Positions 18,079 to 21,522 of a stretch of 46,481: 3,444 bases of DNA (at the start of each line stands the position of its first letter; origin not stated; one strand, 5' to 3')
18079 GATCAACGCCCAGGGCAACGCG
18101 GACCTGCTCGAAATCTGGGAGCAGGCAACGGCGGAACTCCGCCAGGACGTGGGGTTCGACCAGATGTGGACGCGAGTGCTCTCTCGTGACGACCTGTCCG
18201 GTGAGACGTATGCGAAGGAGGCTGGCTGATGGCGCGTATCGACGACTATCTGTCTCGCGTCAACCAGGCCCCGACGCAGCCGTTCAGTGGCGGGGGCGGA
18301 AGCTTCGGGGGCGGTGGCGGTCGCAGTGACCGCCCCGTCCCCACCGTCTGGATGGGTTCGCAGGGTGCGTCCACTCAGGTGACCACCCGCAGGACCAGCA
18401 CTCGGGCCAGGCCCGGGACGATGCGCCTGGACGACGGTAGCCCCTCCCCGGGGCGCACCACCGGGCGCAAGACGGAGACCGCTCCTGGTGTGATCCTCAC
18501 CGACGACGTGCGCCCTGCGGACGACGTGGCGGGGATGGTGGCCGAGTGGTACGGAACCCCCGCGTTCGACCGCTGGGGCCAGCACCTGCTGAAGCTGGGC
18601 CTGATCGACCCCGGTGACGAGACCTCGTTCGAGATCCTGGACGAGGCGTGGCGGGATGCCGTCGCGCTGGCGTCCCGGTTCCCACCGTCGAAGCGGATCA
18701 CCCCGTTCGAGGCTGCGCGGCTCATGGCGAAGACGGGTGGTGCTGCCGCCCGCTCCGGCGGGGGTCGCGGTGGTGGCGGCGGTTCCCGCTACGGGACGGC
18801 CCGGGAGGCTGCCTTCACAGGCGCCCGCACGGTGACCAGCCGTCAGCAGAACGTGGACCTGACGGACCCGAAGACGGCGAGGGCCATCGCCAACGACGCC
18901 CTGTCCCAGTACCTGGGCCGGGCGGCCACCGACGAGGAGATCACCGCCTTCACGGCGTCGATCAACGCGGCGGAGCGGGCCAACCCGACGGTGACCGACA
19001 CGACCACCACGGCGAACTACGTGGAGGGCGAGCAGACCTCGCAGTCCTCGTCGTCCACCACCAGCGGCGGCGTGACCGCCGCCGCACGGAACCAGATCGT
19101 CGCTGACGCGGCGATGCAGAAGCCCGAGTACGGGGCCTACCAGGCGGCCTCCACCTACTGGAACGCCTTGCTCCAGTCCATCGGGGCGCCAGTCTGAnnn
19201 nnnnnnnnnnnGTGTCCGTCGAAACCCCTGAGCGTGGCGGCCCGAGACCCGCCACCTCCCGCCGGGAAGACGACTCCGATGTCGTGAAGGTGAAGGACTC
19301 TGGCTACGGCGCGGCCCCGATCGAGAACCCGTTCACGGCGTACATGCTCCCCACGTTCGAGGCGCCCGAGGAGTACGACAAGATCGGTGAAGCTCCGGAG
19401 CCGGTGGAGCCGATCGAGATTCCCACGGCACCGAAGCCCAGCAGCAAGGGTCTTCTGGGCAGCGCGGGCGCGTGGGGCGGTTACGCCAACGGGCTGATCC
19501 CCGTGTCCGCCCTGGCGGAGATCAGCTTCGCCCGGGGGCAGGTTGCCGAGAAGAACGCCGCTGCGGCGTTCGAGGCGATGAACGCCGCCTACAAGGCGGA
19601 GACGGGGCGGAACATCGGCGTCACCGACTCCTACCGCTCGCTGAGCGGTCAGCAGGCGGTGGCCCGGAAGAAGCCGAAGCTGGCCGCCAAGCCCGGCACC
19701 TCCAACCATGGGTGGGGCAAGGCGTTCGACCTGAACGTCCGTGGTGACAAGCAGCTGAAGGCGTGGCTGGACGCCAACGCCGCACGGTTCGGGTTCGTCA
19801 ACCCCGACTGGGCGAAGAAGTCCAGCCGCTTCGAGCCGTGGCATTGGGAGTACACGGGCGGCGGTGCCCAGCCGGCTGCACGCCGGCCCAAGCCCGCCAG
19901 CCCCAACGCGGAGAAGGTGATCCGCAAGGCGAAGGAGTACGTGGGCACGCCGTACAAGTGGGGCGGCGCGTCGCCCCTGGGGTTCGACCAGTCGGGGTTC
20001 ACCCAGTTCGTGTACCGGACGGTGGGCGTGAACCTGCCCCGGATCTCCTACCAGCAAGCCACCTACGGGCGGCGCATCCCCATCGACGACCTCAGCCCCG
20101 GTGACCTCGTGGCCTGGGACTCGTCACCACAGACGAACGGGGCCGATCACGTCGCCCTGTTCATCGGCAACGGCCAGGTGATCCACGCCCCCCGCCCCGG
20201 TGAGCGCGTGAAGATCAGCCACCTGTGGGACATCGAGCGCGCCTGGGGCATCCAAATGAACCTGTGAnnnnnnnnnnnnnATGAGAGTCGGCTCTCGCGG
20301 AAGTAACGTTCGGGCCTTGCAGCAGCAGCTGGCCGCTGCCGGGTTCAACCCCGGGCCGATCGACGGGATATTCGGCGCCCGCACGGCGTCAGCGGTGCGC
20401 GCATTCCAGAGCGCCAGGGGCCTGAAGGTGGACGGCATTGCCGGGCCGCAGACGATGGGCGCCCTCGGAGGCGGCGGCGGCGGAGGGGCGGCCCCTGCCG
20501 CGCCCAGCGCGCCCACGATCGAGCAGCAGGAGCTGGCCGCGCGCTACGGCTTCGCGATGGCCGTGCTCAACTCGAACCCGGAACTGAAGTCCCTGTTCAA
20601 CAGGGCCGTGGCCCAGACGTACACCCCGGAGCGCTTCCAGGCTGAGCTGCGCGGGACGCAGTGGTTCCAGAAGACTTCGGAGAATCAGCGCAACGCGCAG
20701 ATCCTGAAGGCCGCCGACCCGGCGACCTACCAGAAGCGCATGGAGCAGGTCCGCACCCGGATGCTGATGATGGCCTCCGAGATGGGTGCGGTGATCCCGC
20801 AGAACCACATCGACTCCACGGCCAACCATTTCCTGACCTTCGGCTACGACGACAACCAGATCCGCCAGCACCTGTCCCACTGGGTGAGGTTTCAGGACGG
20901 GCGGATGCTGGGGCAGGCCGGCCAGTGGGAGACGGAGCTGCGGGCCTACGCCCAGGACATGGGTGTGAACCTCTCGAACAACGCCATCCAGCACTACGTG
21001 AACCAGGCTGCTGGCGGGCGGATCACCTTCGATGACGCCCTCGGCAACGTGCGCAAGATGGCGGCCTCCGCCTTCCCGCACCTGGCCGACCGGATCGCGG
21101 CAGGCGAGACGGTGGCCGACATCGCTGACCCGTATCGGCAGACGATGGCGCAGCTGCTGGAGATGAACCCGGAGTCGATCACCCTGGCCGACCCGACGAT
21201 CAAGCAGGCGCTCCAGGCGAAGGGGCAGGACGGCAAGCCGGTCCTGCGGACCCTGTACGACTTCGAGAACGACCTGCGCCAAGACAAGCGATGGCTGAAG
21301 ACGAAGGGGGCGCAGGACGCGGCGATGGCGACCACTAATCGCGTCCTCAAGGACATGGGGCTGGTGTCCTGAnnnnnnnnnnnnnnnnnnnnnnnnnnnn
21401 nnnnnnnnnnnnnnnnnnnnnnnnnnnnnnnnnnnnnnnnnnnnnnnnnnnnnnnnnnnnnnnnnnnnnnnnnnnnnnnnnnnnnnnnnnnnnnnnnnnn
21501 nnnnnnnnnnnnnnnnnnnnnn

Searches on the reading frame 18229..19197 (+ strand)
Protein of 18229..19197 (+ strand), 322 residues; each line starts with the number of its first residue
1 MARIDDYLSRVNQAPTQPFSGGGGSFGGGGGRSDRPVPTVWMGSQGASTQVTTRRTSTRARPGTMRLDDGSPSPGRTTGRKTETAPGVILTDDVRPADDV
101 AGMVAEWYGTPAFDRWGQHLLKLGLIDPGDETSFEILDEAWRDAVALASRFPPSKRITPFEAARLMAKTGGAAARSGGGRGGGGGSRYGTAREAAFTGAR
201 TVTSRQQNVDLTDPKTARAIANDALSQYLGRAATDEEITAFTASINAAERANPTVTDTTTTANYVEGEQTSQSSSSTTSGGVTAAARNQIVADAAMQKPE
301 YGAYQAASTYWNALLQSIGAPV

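Call 11: search_protein_families(library=phrogs, proteins=[window:18229-19197:+], max_evalue=0.001)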
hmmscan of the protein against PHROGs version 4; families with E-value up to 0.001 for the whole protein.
window:18229-19197:+ (322 aa): 1 family
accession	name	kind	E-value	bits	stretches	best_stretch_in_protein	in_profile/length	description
phrog_13037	-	unknown function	2.3e-25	90.5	1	191-319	151-275/276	-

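Call 12: search_protein_families(library=pfam, proteins=[window:18229-19197:+], max_evalue=0.001)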
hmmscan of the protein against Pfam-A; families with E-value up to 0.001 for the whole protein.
window:18229-19197:+ (322 aa): 0 families

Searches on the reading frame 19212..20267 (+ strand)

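Call 11: search_protein_families(library=phrogs, proteins=[window:19212-20267:+], max_evalue=0.001)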
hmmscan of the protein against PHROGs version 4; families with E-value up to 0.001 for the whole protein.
window:19212-20267:+ (351 aa): 7 families
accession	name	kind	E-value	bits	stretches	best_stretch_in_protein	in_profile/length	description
phrog_329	-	tail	8.8e-29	101.3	1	215-340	517-643/949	minor tail protein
phrog_400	-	tail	8.8e-27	95.3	1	231-338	530-636/654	tail protein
phrog_12508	-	unknown function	1.9e-26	94.2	1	232-343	139-249/260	-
phrog_2810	-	head and packaging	1.9e-19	70.5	1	225-348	505-619/952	virion structural protein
phrog_16823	-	tail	3.4e-16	58.8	1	90-244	924-1082/1948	tail length tape measure protein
phrog_25111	-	tail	4.3e-14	53.4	1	236-329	215-310/333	tail protein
phrog_20677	-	unknown function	0.00029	20.3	1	258-326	460-530/631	-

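Call 12: search_protein_families(library=pfam, proteins=[window:19212-20267:+], max_evalue=0.001)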
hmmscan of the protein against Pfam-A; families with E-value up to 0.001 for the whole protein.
window:19212-20267:+ (351 aa): 2 families
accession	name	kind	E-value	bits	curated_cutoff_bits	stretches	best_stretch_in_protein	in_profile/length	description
PF00877.26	NLPC_P60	-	1.4e-24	86.5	23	1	245-338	1-91/105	NlpC/P60 family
PF02557.22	VanY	-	1e-13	51.6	25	1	113-216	5-131/132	D-alanyl-D-alanine carboxypeptidase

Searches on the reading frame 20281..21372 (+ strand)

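Call 11: search_protein_families(library=phrogs, proteins=[window:20281-21372:+], max_evalue=0.001)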
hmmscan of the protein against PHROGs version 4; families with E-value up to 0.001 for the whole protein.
window:20281-21372:+ (363 aa): 11 families
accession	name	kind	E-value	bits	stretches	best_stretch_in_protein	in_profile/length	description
phrog_6654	-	unknown function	7.9e-82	276.8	1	46-362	108-426/428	-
phrog_1493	-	lysis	5.6e-19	69.6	1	4-73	244-316/394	endolysin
phrog_1224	-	head and packaging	1.1e-17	65.4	1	2-67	5-69/438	endolysin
phrog_2649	-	lysis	4.2e-17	63.9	1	2-63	176-236/261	endolysin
phrog_34303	-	unknown function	3.1e-16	60.8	1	117-360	81-329/332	-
phrog_17214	-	lysis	3e-09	38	1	2-64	246-314/322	endolysin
phrog_6707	-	lysis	1.1e-07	32.1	1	5-77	183-257/311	endolysin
phrog_1512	-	lysis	2e-07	32.3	1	1-76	177-256/314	endolysin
phrog_23452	-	unknown function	3.2e-05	25.1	1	2-54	56-113/135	-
phrog_880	-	lysis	0.0002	21.9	1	7-63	373-432/435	endolysin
phrog_16428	-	lysis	0.00045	20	1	21-62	476-518/520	endolysin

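Call 12: search_protein_families(library=pfam, proteins=[window:20281-21372:+], max_evalue=0.001)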
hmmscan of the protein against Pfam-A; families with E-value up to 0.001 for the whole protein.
window:20281-21372:+ (363 aa): 2 families
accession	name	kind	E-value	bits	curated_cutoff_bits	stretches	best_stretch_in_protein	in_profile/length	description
PF01471.23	PG_binding_1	-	2.6e-23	82.4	23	1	6-62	1-57/57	Putative peptidoglycan binding domain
PF09374.15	PG_binding_3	-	1.9e-05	25.2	24.6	0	10-43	3-35/76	Predicted Peptidoglycan domain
